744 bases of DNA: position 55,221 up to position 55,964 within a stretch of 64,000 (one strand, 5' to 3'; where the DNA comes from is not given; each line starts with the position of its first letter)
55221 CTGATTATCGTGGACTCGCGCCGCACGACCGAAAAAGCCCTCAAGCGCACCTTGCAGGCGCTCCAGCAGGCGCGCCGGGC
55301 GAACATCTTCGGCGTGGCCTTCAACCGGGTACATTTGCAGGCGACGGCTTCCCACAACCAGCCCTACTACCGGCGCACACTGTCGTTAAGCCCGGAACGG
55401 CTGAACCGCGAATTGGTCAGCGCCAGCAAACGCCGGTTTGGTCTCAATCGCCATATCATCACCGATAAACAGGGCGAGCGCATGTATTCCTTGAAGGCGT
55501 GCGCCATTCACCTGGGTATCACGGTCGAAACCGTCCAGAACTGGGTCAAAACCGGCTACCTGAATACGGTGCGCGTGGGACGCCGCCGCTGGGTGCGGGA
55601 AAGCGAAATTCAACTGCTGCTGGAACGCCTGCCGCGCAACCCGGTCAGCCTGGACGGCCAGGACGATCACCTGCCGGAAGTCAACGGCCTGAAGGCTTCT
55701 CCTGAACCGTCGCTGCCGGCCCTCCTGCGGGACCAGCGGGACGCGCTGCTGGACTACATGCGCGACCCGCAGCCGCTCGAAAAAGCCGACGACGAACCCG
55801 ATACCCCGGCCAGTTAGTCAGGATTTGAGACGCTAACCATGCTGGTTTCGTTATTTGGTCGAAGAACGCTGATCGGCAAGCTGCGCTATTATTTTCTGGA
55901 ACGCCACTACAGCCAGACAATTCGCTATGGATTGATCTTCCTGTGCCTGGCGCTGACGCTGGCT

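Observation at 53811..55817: Wzc/BY-kinase fused to a C-terminal excisionase/MerR-like DNA-binding domain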

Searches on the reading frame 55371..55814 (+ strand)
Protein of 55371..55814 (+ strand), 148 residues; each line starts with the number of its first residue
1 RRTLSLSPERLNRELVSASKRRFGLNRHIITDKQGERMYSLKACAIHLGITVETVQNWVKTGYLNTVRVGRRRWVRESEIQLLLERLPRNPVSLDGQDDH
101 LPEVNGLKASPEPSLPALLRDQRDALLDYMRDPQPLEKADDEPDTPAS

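Call 22: search_solved_structures(query=A3, max_evalue=1, show_alignments=3)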
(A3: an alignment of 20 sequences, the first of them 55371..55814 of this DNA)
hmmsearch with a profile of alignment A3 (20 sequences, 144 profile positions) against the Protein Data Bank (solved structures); distinct sequences matched with E-value up to 1: 11.
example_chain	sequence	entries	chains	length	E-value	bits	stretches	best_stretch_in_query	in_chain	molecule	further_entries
4j2n_A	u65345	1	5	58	0.00031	23.9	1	40-83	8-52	Gp37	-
6ama_A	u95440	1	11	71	0.0014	21.7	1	34-91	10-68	Putative DNA-binding protein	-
3bd1_A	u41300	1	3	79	0.0034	20.5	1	37-70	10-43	Cro protein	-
5i41_B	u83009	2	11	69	0.0037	20.4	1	44-71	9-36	Chromosome-anchoring protein RacA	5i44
6amk_A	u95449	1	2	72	0.0073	19.4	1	40-91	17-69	Putative DNA-binding protein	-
5w8y_A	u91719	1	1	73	0.062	16.4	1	37-68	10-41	protein XPH1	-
2jn6_A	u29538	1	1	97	0.42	13.7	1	40-62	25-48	Protein Cgl2762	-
8csh_D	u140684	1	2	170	0.58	13.3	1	42-112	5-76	Par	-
6hlk_A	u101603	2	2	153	0.59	13.2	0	39-62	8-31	Redirecting phage packaging protein C (RppC)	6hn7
8jbs_A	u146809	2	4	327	0.68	13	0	34-69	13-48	Putative cobalamin binding protein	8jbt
2a63_A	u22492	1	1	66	0.74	12.9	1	42-62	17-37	Regulatory protein cro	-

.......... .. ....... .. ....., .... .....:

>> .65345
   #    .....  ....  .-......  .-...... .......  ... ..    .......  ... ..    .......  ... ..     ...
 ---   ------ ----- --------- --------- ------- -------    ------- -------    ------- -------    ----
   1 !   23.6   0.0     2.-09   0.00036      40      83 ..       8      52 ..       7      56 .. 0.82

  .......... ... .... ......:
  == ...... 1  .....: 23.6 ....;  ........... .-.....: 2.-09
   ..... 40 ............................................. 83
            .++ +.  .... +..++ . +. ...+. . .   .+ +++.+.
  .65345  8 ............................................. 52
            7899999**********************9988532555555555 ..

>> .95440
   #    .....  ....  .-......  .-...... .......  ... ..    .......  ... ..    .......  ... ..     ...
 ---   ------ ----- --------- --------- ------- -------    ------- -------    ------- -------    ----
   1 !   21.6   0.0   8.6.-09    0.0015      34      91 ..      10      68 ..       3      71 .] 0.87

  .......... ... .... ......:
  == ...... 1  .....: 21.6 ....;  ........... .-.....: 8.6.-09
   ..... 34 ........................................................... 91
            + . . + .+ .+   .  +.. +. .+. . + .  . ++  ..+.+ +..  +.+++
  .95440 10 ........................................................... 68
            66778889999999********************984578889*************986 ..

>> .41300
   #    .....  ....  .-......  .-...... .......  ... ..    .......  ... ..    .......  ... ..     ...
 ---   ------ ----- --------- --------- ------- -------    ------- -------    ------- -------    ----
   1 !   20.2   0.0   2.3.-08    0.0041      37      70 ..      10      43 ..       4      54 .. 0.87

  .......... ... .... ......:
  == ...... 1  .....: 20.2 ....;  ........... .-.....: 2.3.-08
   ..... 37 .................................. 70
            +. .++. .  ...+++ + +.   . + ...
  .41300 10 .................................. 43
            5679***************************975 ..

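Call 28: predict_structure(alignment_id=A3)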
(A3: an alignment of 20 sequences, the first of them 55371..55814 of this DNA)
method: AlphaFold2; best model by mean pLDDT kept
length: 148 residues; sequences in the alignment: 20
mean_pLDDT: 75.2   pTM: 0.52
mean pLDDT of the five models: 75.2, 75.1, 74.6, 74.4, 70.8
residues with pLDDT >= 90: 49; 70-90: 42; 50-70: 47; < 50: 10
segments of 3 or more residues with pLDDT < 50: 107-109
pLDDT, mean of each block of 10 residues (from residue 1): 66 82 76 90 92 94 93 93 85 59 51 62 73 53 55
secondary structure, 60 per line:
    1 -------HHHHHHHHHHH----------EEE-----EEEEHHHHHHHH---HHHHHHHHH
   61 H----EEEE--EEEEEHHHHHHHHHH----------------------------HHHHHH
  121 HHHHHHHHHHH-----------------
elements in order: H8-18 E29-31 E37-40 H41-48 H52-61 E66-69 E72-76 H77-86 H115-131

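Call 30: fold_search(model_id=the predicted structure, library=pdb)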
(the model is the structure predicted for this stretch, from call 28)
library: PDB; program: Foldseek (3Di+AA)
matches with E <= 10: 586; with E <= 0.001: 0
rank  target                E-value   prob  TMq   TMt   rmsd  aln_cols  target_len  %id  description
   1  6ama_B                5.2e-03  1.00  0.32  0.77   2.2        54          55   31  Structure of S. coelicolor/S. venezuelae BldC-smeA-ssfA complex to 3.09 Angstrom (released 2018-03-28)
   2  4j2n_C                9.8e-03  1.00  0.30  0.77   0.9        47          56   32  Crystal Structure of mycobacteriophage Pukovnik Xis (released 2013-10-23)
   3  4j2n_A                1.0e-02  1.00  0.30  0.78   1.1        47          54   32  Crystal Structure of mycobacteriophage Pukovnik Xis (released 2013-10-23)
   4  6ama_H                1.0e-02  1.00  0.31  0.75   3.0        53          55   30  Structure of S. coelicolor/S. venezuelae BldC-smeA-ssfA complex to 3.09 Angstrom (released 2018-03-28)
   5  6ama_Y                1.1e-02  1.00  0.32  0.74   2.3        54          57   31  Structure of S. coelicolor/S. venezuelae BldC-smeA-ssfA complex to 3.09 Angstrom (released 2018-03-28)
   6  6ama_A                1.3e-02  1.00  0.31  0.77   2.2        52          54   31  Structure of S. coelicolor/S. venezuelae BldC-smeA-ssfA complex to 3.09 Angstrom (released 2018-03-28)
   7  6ama_P                1.5e-02  1.00  0.32  0.76   2.2        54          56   31  Structure of S. coelicolor/S. venezuelae BldC-smeA-ssfA complex to 3.09 Angstrom (released 2018-03-28)
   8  6amk_B                2.9e-02  1.00  0.30  0.81   1.5        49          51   28  Structure of Streptomyces venezuelae BldC-whiI opt complex (released 2018-03-28)
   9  6amk_A                4.5e-02  1.00  0.30  0.78   1.6        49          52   28  Structure of Streptomyces venezuelae BldC-whiI opt complex (released 2018-03-28)
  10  8dgl_B                6.2e-02  1.00  0.33  0.66   2.9        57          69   19  Crystal Structure of the RdfS Excisionase (released 2022-10-05)
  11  3m8e_B                9.6e-02  0.66  0.24  0.34   5.4        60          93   23  Protein structure of Type III plasmid segregation TubR (released 2010-07-07)
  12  5i44_A                1.1e-01  0.99  0.29  0.60   1.9        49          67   24  Structure of RacA-DNA complex; P21 form (released 2016-05-04)
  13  3m8f_A                1.3e-01  0.63  0.24  0.34   5.3        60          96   23  Protein structure of type III plasmid segregation TubR mutant (released 2010-07-07)
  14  3m8e_A                1.4e-01  0.60  0.24  0.32   5.6        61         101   23  Protein structure of Type III plasmid segregation TubR (released 2010-07-07)
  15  5d8c_B                1.9e-01  0.99  0.30  0.34   1.5        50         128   26  Crystal structure of HiNmlR, a MerR family regulator lacking the sensor domain, bound to promoter DNA (released 2016-06-29)
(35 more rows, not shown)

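Call 31: search_protein_representatives(alignment_id=A3)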
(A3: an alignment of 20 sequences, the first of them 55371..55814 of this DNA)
Query: 20 sequences, 144 profile positions. Proteins with E-value up to 0.001 (for the whole library): 3302; up to 1e-10: 80; up to 1e-30: 11. The best 150 are listed.
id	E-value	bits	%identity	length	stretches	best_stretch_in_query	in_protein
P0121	5.5e-47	175.5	-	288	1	1-142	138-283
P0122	5.2e-41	156.1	-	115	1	25-142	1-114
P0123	1.6e-39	151.3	-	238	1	1-140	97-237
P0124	9.3e-38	145.6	-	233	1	1-142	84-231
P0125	1.3e-37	145.1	-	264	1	1-140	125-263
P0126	8.0e-37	142.6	-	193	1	5-138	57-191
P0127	2.1e-36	141.2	-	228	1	1-141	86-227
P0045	2.5e-34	134.4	-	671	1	1-141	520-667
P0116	2.7e-34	134.4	-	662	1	1-138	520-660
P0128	2.0e-33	131.5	-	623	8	37-76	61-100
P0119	1.4e-31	125.5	-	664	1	8-143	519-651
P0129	1.1e-29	119.4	-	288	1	1-140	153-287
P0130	2.6e-25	105.2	-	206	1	1-140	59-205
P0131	1.3e-23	99.7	-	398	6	42-94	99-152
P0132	1.6e-22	96.2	-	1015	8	28-112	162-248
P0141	3.4e-17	78.9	-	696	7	40-134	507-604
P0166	9.9e-13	64.4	-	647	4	29-88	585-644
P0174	3.0e-12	62.9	-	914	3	26-121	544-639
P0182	9.9e-12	61.2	-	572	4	38-72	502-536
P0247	3.3e-09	53.0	-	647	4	33-86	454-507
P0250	3.6e-09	52.9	-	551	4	36-67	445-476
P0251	3.7e-09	52.8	-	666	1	32-85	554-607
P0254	4.3e-09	52.6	-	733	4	37-67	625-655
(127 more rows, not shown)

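Call 32: search_protein_families(library=pfam, proteins=[P0251, P0166, P0174, P0254, P0182, P0250, P0141, P0247, P0121, P0128], max_evalue=0.001)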
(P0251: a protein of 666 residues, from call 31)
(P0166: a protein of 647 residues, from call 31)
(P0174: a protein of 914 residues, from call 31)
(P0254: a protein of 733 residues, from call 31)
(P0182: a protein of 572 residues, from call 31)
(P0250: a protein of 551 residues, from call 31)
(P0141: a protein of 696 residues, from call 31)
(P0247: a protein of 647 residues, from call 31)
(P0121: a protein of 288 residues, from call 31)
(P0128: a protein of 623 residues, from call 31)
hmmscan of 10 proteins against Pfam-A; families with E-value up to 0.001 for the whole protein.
P0251 (666 aa): 4 families
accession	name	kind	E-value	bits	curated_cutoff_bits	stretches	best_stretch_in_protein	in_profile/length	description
PF12728.13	HTH_17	-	6.8e-12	45.9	27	1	560-606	1-47/51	Helix-turn-helix domain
PF01656.29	CbiA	-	1.1e-07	32.3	25.4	1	340-505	11-83/125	CobQ/CobB/MinD/ParA nucleotide binding domain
PF13614.12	AAA_31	-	9.3e-07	29.4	27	1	340-487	14-162/177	AAA domain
PF10609.15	ParA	-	1.5e-05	25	27.1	1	330-503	6-173/246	NUBPL iron-transfer P-loop NTPase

P0166 (647 aa): 11 families
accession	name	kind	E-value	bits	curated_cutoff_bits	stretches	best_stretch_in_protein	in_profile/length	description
PF00589.27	Phage_integrase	-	1.6e-13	51.2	27.1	1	203-357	25-158/172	Phage integrase family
PF12728.13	HTH_17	-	3.6e-12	46.8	27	1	595-644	2-51/51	Helix-turn-helix domain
PF21531.3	Rv2175c_wHTH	-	5.5e-09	36.3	27.1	2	402-437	8-43/57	DNA-binding protein Rv2175c, wHTH domain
PF13384.12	HTH_23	-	6.1e-09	35.9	24.6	0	590-616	13-39/50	Homeodomain-like domain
PF00376.29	MerR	-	1.5e-07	31.5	28.2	1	596-625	1-30/38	MerR family regulatory protein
PF13518.12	HTH_28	-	1.6e-06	28.5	25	0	593-616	11-34/52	Helix-turn-helix domain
PF00126.33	HTH_1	-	5.2e-06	26.7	26.6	0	410-432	14-36/60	Bacterial regulatory helix-turn-helix protein, lysR family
PF13551.12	HTH_29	-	9.7e-05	22.8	28.1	0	594-617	12-35/64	Winged helix-turn helix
PF08220.18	HTH_DeoR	-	0.0002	21.5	21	0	593-614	13-34/57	DeoR-like helix-turn-helix domain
PF08281.18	Sigma70_r4_2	-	0.00025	21.1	25.7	0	593-619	25-51/54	Sigma-70, region 4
PF13411.12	MerR_1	-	0.00064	20.2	21.6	0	596-620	2-26/69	MerR HTH family regulatory protein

P0174 (914 aa): 12 families
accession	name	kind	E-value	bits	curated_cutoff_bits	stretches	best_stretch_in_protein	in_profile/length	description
PF12728.13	HTH_17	-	5.5e-31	107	27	3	558-605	2-49/51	Helix-turn-helix domain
PF21531.3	Rv2175c_wHTH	-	1e-11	45.1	27.1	0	736-767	14-45/57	DNA-binding protein Rv2175c, wHTH domain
PF13384.12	HTH_23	-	8.7e-11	41.7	24.6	0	807-829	17-39/50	Homeodomain-like domain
PF00376.29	MerR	-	1e-10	41.7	28.2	0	559-584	1-27/38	MerR family regulatory protein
PF13411.12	MerR_1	-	1.2e-07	32.2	21.6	0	559-583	2-26/69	MerR HTH family regulatory protein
PF08281.18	Sigma70_r4_2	-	1.4e-06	28.3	25.7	0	294-314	27-47/54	Sigma-70, region 4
PF13542.12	HTH_Tnp_ISL3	-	4.1e-06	26.6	27.4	0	809-830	28-49/51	Helix-turn-helix domain of transposase family ISL3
PF02042.20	RWP-RK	-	1.4e-05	25.3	29.3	0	296-319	15-38/49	RWP-RK domain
PF13551.12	HTH_29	-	1.7e-05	25.2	28.1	0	807-830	11-35/64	Winged helix-turn helix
PF13338.12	AbiEi_4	-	2e-05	25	25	0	808-833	14-38/49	Transcriptional regulator, AbiEi antitoxin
PF13518.12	HTH_28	-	2.9e-05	24.5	25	0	559-578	14-33/52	Helix-turn-helix domain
PF01527.26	HTH_Tnp_1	-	4.1e-05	24.2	24.1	0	806-830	22-46/75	Transposase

P0254 (733 aa): 20 families
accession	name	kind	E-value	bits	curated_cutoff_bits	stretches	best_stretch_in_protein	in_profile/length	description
PF12728.13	HTH_17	-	3.8e-32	110.7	27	3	627-680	2-50/51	Helix-turn-helix domain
PF06527.16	TniQ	-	2.5e-14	54.5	27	1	12-148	9-142/142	TniQ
PF13411.12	MerR_1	-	5.5e-10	39.6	21.6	1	681-727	1-46/69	MerR HTH family regulatory protein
PF13560.12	HTH_31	-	1.8e-08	35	27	0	673-708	6-42/64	Helix-turn-helix domain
PF13384.12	HTH_23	-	7.1e-08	32.5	24.6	0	677-700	14-37/50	Homeodomain-like domain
PF00376.29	MerR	-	2.5e-07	30.9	28.2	1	682-708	1-28/38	MerR family regulatory protein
PF02001.22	DUF134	-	1.9e-06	28.8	27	0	679-705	49-75/98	Protein of unknown function DUF134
PF13518.12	HTH_28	-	2.2e-06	28.1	25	0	676-700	8-32/52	Helix-turn-helix domain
PF08281.18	Sigma70_r4_2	-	2.4e-06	27.5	25.7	0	670-705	16-51/54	Sigma-70, region 4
PF03683.19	UPF0175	-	4.4e-06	26.7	27.9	0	430-451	29-50/75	Uncharacterised protein family (UPF0175)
PF13542.12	HTH_Tnp_ISL3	-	5.3e-06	26.2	27.4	0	676-702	22-48/51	Helix-turn-helix domain of transposase family ISL3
PF01381.28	HTH_3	-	1.3e-05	25.5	23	0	375-395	8-28/55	Helix-turn-helix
PF02954.25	HTH_8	-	1.5e-05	25.1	22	0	379-395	21-37/42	Bacterial regulatory protein, Fis family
PF20432.4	Xre-like-HTH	-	1.9e-05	25.3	25.8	0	377-398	24-44/63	Antitoxin Xre-like helix-turn-helix domain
PF13338.12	AbiEi_4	-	2e-05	25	25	0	682-707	15-39/49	Transcriptional regulator, AbiEi antitoxin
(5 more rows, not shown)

P0182 (572 aa): 12 families
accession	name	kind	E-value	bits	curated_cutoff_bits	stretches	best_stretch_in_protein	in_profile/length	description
PF12728.13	HTH_17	-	8.8e-28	96.8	27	2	503-551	2-46/51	Helix-turn-helix domain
PF13411.12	MerR_1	-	2.4e-11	44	21.6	1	503-551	1-46/69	MerR HTH family regulatory protein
PF08281.18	Sigma70_r4_2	-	4.4e-11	42.7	25.7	0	386-411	27-52/54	Sigma-70, region 4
PF13384.12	HTH_23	-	3.9e-09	36.5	24.6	0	503-523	18-38/50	Homeodomain-like domain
PF04545.22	Sigma70_r4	-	5.4e-09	35.9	24.1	1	202-255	2-49/50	Sigma-70, region 4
PF13518.12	HTH_28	-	2.8e-08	34.1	25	0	381-408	9-35/52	Helix-turn-helix domain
PF00376.29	MerR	-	8.8e-08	32.3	28.2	1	505-529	2-27/38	MerR family regulatory protein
PF13338.12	AbiEi_4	-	1e-05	25.9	25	0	505-528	16-38/49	Transcriptional regulator, AbiEi antitoxin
PF21531.3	Rv2175c_wHTH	-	6.4e-05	23.3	27.1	0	384-411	14-41/57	DNA-binding protein Rv2175c, wHTH domain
PF01381.28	HTH_3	-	0.00026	21.4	23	0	383-407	7-31/55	Helix-turn-helix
PF13551.12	HTH_29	-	0.00031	21.2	28.1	0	387-407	14-34/64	Winged helix-turn helix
PF04542.20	Sigma70_r2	-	0.00039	20.6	24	0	62-130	2-60/71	Sigma-70 region 2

P0250 (551 aa): 18 families
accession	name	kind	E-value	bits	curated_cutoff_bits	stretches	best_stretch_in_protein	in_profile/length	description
PF12728.13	HTH_17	-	4.2e-38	129.8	27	3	498-545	2-47/51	Helix-turn-helix domain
PF13411.12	MerR_1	-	3.5e-13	49.9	21.6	1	498-544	1-46/69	MerR HTH family regulatory protein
PF13384.12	HTH_23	-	3.3e-12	46.3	24.6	0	490-518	10-38/50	Homeodomain-like domain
PF00376.29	MerR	-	1.2e-11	44.6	28.2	1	501-534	3-36/38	MerR family regulatory protein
PF13338.12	AbiEi_4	-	4.4e-11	43.2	25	0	499-525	15-40/49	Transcriptional regulator, AbiEi antitoxin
PF02001.22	DUF134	-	1.4e-08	35.6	27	0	480-519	32-72/98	Protein of unknown function DUF134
PF13518.12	HTH_28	-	1.6e-08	34.9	25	0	489-518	4-33/52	Helix-turn-helix domain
PF08281.18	Sigma70_r4_2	-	2.1e-07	30.9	25.7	0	202-222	27-47/54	Sigma-70, region 4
PF04545.22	Sigma70_r4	-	2.5e-07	30.5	24.1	0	252-276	13-37/50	Sigma-70, region 4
PF13551.12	HTH_29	-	3.1e-07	30.8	28.1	0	502-520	17-35/64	Winged helix-turn helix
PF13542.12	HTH_Tnp_ISL3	-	8.4e-07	28.8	27.4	0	203-223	28-48/51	Helix-turn-helix domain of transposase family ISL3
PF20432.4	Xre-like-HTH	-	1.2e-06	29.2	25.8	0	498-519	24-43/63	Antitoxin Xre-like helix-turn-helix domain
PF02042.20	RWP-RK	-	3.2e-05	24.2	29.3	0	202-221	13-32/49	RWP-RK domain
PF13560.12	HTH_31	-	4.7e-05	24.1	27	0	497-517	14-34/64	Helix-turn-helix domain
PF09339.16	HTH_IclR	-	6.6e-05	23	22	0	496-516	17-37/52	IclR helix-turn-helix domain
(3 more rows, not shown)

P0141 (696 aa): 26 families (the best 25 are shown)
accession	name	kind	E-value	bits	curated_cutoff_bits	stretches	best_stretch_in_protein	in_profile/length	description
PF01527.26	HTH_Tnp_1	-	1.5e-49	166.6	24.1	6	1-57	1-57/75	Transposase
PF13384.12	HTH_23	-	4.7e-43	144.4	24.6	4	10-46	5-40/50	Homeodomain-like domain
PF13518.12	HTH_28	-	9.7e-39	131.6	25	3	128-156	11-39/52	Helix-turn-helix domain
PF08281.18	Sigma70_r4_2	-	8.2e-21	73.9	25.7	0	14-45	17-48/54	Sigma-70, region 4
PF13551.12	HTH_29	-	3.8e-18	65.8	28.1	0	127-150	9-33/64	Winged helix-turn helix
PF12728.13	HTH_17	-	7.8e-16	58.5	27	0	130-152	2-24/51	Helix-turn-helix domain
PF06056.18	Terminase_5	-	1.1e-15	57.7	20.3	0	136-158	20-42/58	Putative ATPase subunit of terminase (gpP-like)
PF04218.19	CENP-B_N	-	3e-15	56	21.2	0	4-49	4-48/53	CENP-B N-terminal DNA-binding domain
PF13542.12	HTH_Tnp_ISL3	-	5.3e-11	42.2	27.4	0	598-627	21-48/51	Helix-turn-helix domain of transposase family ISL3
PF05225.22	HTH_psq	-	9.3e-11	41.7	20.4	0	21-46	13-38/45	helix-turn-helix, Psq domain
PF15978.11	TnsD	-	1.2e-10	41.5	32.4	0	118-166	188-236/355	Tn7-like transposition protein D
PF13443.12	HTH_26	-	4.4e-10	40.1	22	0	392-422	4-34/63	Cro/C1-type HTH DNA-binding domain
PF13022.12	HTH_Tnp_1_2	-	1.2e-09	38.7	27.9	0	130-154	27-51/122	Helix-turn-helix of insertion element transposase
PF13565.12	HTH_32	-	1.1e-07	32.7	33.7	0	637-679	25-66/73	Homeodomain-like domain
PF13412.12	HTH_24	-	5.7e-07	29.4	21.9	0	385-415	4-34/48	Winged helix-turn-helix DNA-binding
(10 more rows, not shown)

P0247 (647 aa): 2 families
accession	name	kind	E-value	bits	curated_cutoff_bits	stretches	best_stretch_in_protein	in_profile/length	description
PF12728.13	HTH_17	-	2.1e-35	121.1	27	2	401-447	1-47/51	Helix-turn-helix domain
PF21531.3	Rv2175c_wHTH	-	5.5e-05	23.5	27.1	0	586-614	14-41/57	DNA-binding protein Rv2175c, wHTH domain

P0121 (288 aa): 2 families
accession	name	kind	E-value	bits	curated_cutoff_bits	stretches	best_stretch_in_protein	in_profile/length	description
PF12728.13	HTH_17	-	1.4e-05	25.7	27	1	175-223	1-49/51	Helix-turn-helix domain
PF13614.12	AAA_31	-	0.00054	20.4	27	1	51-111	108-167/177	AAA domain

P0128 (623 aa): 49 families (the best 25 are shown)
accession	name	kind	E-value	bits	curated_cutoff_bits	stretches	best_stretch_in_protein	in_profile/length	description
PF00376.29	MerR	-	6.1e-83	272.8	28.2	8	64-100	1-38/38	MerR family regulatory protein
PF13411.12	MerR_1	-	2.7e-72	239.3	21.6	8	64-109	2-47/69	MerR HTH family regulatory protein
PF12728.13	HTH_17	-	5.9e-60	199.8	27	8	11-57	1-46/51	Helix-turn-helix domain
PF13384.12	HTH_23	-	1.1e-30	105.1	24.6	1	63-85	18-40/50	Homeodomain-like domain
PF13518.12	HTH_28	-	3.3e-26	91.5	25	0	177-200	14-37/52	Helix-turn-helix domain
PF02042.20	RWP-RK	-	3.3e-26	91.4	29.3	0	63-85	13-35/49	RWP-RK domain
PF13551.12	HTH_29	-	1.7e-25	89.3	28.1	0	63-85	12-35/64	Winged helix-turn helix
PF01381.28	HTH_3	-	1.8e-22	79.6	23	0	63-84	10-31/55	Helix-turn-helix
PF13542.12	HTH_Tnp_ISL3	-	3.8e-22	77.9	27.4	0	114-145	18-47/51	Helix-turn-helix domain of transposase family ISL3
PF08220.18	HTH_DeoR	-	1.4e-21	76.4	21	0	118-143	8-33/57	DeoR-like helix-turn-helix domain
PF01527.26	HTH_Tnp_1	-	3.5e-20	72.4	24.1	0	63-86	24-47/75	Transposase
PF02954.25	HTH_8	-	8.3e-20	70.7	22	0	65-81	21-37/42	Bacterial regulatory protein, Fis family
PF07453.19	NUMOD1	-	4e-18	65.5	22.8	0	124-142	16-34/37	NUMOD1 domain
PF13338.12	AbiEi_4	-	1.1e-17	64.2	25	0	57-88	7-38/49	Transcriptional regulator, AbiEi antitoxin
PF20432.4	Xre-like-HTH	-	9.5e-17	61.5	25.8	0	172-197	20-44/63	Antitoxin Xre-like helix-turn-helix domain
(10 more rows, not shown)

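Call 56: find_encoding_contigs(protein=P0251, flank=8000, max_places=2)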
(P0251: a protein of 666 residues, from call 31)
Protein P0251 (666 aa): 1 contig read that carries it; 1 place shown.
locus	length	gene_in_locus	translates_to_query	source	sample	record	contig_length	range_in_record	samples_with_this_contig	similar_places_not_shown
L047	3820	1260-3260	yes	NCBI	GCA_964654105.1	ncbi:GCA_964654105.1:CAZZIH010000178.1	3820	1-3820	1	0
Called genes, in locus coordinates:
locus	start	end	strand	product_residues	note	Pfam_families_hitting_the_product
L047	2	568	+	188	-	?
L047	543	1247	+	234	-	PF00072:Response_reg, PF00486:Trans_reg_C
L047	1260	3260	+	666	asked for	PF01656:CbiA (weak), PF10609:ParA (faint), PF13614:AAA_31 (weak), PF12728:HTH_17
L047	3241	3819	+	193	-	?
